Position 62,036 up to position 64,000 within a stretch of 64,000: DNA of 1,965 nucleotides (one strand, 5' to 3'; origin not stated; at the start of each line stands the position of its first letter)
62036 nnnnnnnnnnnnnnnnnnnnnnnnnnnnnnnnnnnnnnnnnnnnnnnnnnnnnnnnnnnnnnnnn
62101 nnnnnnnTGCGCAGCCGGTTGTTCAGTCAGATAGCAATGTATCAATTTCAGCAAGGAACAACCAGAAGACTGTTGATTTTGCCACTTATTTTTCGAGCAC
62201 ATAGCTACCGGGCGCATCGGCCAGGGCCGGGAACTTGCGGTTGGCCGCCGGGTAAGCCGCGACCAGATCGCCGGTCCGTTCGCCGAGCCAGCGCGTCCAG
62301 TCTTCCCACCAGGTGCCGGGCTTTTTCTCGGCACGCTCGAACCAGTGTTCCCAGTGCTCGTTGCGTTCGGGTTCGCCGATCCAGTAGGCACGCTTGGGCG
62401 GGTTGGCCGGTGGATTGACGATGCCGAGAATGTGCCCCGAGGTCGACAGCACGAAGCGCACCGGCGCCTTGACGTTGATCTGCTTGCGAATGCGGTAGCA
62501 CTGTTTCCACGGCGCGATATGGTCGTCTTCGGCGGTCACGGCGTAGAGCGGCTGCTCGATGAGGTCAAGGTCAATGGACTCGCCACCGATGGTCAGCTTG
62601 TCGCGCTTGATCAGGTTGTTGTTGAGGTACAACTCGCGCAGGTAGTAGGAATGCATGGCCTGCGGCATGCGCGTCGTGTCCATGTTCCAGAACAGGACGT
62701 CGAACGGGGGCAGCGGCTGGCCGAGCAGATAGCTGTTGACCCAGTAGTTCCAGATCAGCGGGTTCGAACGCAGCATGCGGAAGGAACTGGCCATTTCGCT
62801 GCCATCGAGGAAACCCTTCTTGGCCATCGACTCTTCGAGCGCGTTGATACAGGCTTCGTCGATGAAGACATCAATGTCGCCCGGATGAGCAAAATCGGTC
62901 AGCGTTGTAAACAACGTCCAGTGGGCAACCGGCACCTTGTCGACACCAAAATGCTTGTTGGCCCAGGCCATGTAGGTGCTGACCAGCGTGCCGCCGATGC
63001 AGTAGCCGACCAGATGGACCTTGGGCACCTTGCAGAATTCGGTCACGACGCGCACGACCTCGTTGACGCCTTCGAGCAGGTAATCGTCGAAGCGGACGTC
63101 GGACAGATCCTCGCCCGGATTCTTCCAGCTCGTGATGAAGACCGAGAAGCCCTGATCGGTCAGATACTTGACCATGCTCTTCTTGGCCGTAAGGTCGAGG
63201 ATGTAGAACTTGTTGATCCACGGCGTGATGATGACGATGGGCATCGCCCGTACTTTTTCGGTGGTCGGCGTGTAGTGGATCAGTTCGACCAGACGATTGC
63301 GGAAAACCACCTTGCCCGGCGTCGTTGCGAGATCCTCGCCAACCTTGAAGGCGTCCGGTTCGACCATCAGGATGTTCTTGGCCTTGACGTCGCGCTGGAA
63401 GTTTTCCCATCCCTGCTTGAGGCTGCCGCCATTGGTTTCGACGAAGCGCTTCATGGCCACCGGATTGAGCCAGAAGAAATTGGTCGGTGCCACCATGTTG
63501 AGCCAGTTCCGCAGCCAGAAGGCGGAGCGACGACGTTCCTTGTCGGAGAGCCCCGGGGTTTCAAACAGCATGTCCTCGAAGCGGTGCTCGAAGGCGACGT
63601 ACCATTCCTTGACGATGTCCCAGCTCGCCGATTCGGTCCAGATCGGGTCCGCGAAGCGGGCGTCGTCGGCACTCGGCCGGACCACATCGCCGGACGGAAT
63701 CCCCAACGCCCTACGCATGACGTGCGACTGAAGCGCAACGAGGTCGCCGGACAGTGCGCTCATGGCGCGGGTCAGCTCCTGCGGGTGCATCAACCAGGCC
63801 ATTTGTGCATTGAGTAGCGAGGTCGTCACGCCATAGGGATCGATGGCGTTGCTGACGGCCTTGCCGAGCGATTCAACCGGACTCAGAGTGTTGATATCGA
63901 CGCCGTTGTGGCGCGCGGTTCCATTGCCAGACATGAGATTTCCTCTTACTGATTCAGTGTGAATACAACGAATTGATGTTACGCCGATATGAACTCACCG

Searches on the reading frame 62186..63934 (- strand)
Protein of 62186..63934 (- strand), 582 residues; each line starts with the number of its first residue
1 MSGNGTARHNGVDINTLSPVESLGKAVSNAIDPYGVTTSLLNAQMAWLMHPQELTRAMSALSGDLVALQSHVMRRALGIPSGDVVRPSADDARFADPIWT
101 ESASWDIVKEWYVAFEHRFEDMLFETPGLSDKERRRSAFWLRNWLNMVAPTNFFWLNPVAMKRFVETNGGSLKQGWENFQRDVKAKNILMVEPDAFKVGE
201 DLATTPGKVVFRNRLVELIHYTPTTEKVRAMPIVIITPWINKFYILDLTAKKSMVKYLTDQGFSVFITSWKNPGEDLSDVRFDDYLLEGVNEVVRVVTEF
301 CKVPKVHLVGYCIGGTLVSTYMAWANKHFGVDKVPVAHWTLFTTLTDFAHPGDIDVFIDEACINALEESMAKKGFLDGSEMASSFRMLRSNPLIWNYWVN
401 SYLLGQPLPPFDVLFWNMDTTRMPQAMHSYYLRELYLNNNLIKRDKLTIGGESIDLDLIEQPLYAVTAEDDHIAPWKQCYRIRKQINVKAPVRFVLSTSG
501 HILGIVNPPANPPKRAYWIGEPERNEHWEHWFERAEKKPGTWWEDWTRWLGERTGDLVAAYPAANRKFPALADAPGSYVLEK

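Call 3: search_protein_families(library=pfam, proteins=[window:62186-63934:-], max_evalue=0.1)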
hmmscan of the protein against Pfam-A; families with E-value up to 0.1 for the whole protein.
window:62186-63934:- (582 aa): 4 families
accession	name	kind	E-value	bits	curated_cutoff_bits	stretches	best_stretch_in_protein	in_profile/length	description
PF07167.19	PhaC_N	-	1.8e-56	191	23.7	1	91-258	2-173/173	Poly-beta-hydroxybutyrate polymerase (PhaC) N-terminus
PF00561.26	Abhydrolase_1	-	1.7e-13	51.2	25.8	1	251-508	18-245/245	alpha/beta hydrolase fold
PF01738.24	DLH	-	0.00012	22.1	21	1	286-325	77-118/217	Dienelactone hydrolase family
PF11339.14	DUF3141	-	0.048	12.7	29.7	1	374-480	210-318/582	Protein of unknown function (DUF3141)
